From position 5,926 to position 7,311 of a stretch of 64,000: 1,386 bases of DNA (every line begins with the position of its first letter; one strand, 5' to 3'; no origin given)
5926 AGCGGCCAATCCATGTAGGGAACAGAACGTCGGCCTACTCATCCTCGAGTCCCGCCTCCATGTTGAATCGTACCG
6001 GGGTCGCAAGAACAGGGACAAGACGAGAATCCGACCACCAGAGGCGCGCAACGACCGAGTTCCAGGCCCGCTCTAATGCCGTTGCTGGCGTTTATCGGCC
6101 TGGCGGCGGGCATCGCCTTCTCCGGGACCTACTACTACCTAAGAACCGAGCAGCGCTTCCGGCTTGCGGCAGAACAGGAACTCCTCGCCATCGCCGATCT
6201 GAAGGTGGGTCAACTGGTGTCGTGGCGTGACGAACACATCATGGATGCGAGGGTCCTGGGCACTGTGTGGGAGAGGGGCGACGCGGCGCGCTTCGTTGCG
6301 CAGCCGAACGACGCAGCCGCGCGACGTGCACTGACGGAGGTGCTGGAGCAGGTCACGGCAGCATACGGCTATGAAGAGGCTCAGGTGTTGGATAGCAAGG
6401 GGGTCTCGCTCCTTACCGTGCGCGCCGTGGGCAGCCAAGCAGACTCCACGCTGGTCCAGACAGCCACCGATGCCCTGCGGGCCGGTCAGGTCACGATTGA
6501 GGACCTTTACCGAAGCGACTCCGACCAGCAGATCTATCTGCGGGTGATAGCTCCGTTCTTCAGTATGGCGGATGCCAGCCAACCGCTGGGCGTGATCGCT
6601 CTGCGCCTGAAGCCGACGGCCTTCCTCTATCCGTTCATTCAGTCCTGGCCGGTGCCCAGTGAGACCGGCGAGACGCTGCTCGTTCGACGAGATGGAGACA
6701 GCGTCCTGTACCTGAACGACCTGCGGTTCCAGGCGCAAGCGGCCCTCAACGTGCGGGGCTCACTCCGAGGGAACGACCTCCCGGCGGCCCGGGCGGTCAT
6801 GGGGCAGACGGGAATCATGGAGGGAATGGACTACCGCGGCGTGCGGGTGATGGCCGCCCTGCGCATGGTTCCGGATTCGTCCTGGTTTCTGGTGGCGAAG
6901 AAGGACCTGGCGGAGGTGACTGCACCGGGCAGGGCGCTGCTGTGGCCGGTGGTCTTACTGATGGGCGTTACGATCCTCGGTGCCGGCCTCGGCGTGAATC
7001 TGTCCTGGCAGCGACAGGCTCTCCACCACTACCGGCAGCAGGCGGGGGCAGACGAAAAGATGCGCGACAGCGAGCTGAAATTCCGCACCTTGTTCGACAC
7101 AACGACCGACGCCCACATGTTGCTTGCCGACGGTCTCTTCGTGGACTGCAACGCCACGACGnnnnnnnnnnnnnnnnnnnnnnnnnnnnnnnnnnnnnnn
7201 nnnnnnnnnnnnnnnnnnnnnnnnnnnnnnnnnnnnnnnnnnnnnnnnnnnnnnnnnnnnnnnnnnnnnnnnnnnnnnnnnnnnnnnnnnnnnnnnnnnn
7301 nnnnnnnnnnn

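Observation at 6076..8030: Hybrid histidine kinase gutted by a deletion anchored in an IS3-family element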

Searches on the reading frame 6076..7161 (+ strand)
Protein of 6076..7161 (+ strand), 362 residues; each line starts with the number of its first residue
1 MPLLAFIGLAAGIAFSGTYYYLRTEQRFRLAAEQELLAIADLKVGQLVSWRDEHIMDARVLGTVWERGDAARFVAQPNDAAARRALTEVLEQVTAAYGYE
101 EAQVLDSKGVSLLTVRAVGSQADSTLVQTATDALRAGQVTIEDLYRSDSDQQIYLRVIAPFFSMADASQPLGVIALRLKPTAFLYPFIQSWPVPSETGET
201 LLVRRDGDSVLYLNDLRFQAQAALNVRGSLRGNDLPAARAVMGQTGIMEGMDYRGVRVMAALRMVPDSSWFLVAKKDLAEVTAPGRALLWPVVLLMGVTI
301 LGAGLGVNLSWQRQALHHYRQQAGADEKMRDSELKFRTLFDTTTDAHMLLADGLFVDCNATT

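Call 6: search_protein_families(library=pfam, proteins=[window:6076-7161:+], max_evalue=0.1)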
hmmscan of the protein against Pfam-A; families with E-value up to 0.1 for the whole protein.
window:6076-7161:+ (362 aa): 3 families
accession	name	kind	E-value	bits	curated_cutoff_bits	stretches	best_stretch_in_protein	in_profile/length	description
PF02743.24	dCache_1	-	0.003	17.6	45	1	131-274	102-239/240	Cache domain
PF06522.17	B12D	-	0.0061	16.3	21.5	0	1-25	7-31/54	NADH-ubiquinone reductase complex 1 MLRQ subunit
PF11835.14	RRM_8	-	0.036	14.7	26.2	0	87-132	26-71/89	RRM-like domain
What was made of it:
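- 6076..7160 (+): N-terminal remnant of the sensor kinase gene. It holds TM1 (~6079-6141), a periplasmic dCache-like sensor domain, TM2 (~6934-7002), a linker, and the first ~27 residues of a PAS domain (~7081-7160). The frame stays open and reads on through the IS remnant into out-of-frame sequence up to the stop at 7648-7650. Weak dCache_1 match (call 6).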

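Call 7: search_protein_families(library=ncbifam, proteins=[window:6076-7161:+], max_evalue=0.1)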
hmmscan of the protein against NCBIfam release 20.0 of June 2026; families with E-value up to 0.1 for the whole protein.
window:6076-7161:+ (362 aa): 0 families

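Call 8: find_homologous_proteins(query=window:6076-7161:+)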
Query window:6076-7161:+ (362 aa): 34 proteins with E <= 0.001 among 8000 candidates.
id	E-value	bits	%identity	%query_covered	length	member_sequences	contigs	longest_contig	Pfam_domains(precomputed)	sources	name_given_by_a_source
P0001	3.6e-86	307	44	97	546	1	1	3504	PF08448.17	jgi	jgi:PAS domain S-box-containing protein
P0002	1.3e-85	306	44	99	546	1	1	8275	PF13596.13,PF08447.19,PF13426.14,PF13188.14,PF08670.18,PF08448.17,PF00989.32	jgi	jgi:PAS domain S-box-containing protein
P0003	1.0e-69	253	42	88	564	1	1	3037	PF13426.14,PF02743.25,PF08448.17,PF00989.32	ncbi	ncbi:MAG: PAS domain-containing protein, partial [Verrucomicrobiota bacterium]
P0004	4.9e-68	248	41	88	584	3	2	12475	PF02743.25,PF02518.32,PF00512.32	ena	-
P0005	1.3e-66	243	40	91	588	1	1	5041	PF02743.25,PF02518.32,PF00512.32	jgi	-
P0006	4.3e-65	238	41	84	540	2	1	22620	PF08447.19,PF08448.17,PF00989.32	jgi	jgi:PAS domain S-box-containing protein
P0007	5.2e-64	235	40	86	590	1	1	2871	PF02743.25,PF02518.32,PF28533.1,PF00512.32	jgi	jgi:signal transduction histidine kinase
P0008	1.3e-62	230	39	92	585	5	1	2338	PF02743.25,PF02518.32,PF00512.32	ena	-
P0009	5.9e-62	228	40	94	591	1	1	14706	PF02743.25,PF02518.32,PF00512.32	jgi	jgi:signal transduction histidine kinase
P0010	2.4e-61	226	38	92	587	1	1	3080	PF02743.25,PF02518.32,PF00512.32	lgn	-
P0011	8.1e-61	224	39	92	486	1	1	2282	PF08447.19,PF13426.14,PF08448.17,PF00989.32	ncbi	-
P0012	7.8e-57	211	41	73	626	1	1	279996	PF02518.32,PF00512.32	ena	-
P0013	2.2e-56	210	34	91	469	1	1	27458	PF08448.17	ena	-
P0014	3.6e-56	209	37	95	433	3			PF13426.14,PF02743.25,PF08448.17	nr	nr:PAS domain S-box protein [bacterium]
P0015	2.7e-55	206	36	93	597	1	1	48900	PF02518.32,PF00512.32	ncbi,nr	ncbi:MAG: hypothetical protein HZA20_08320 [Nitrospirae bacterium]|nr:hypothetical protein [Nitrospi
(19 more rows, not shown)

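Call 45: search_protein_families(library=pfam, proteins=[P0002, P0003], max_evalue=0.001)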
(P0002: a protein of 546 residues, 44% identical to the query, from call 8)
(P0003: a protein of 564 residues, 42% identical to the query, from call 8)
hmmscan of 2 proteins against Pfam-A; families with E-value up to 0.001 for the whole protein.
P0002 (546 aa): 7 families
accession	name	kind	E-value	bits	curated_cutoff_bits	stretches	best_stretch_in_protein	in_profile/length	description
PF00989.32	PAS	-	6e-21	75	22.6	1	345-455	2-113/113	PAS fold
PF13426.13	PAS_9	-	3.3e-18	66.3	27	1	355-457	2-103/103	PAS domain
PF08448.16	PAS_4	-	1.3e-17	64.4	23.1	1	350-460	1-110/110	PAS fold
PF08447.18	PAS_3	-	7.6e-08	33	25.6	1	367-449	2-86/89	PAS fold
PF13188.13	PAS_8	-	7.6e-07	29.3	21.8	1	345-398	2-55/65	PAS domain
PF08670.17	MEKHLA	-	2e-06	28.2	23.7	1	353-453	36-139/143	MEKHLA domain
PF13596.12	PAS_10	-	8.7e-06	26.8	22.1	1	366-456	21-106/106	PAS domain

P0003 (564 aa): 5 families
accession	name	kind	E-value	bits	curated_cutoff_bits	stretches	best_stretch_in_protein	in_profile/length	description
PF08448.16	PAS_4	-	1.7e-19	70.5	23.1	1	357-467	2-109/110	PAS fold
PF13426.13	PAS_9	-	2.7e-09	37.7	27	1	361-465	2-103/103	PAS domain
PF02743.24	dCache_1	-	1.2e-07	32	45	1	101-290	62-239/240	Cache domain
PF00989.32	PAS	-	4.2e-07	30.4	22.6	1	352-463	3-113/113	PAS fold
PF00512.31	HisKA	-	4.9e-05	23.7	26.9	1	481-544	3-63/66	His Kinase A (phospho-acceptor) domain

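Call 64: search_protein_representatives(protein=window:6076-7161:+)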
Query: 362 residues. Proteins with E-value up to 0.001 (for the whole library): 11444; up to 1e-10: 7564; up to 1e-30: 4331. The best 150 are listed.
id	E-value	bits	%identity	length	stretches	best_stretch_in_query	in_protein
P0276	4.3e-94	331.8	46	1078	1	4-360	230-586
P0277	5.5e-93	328.2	45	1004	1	4-362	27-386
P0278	2.8e-92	325.9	45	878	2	3-359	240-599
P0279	1.7e-91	323.3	46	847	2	2-342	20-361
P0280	6.1e-91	321.5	46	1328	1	4-347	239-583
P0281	8.0e-90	317.8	46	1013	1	4-343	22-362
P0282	1.1e-89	317.4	46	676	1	3-360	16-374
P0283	1.4e-89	317.0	46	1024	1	4-362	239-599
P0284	1.0e-87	310.8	46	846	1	3-342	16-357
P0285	2.1e-87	309.8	44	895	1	3-362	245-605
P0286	3.3e-87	309.2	45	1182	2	5-359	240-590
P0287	5.0e-87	308.6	46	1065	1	4-359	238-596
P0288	7.8e-87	308.0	47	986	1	4-331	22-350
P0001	1.2e-86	307.4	46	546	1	3-342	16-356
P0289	5.1e-86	305.3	45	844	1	3-356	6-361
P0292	1.7e-85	303.5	45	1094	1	4-360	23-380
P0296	3.6e-85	302.5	41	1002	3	3-359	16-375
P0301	2.5e-84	299.7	44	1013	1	3-359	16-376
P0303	2.9e-84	299.5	42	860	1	4-361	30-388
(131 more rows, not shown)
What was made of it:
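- Checked: This domain belongs to a very large sensor family (11,444 hits, call 64).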
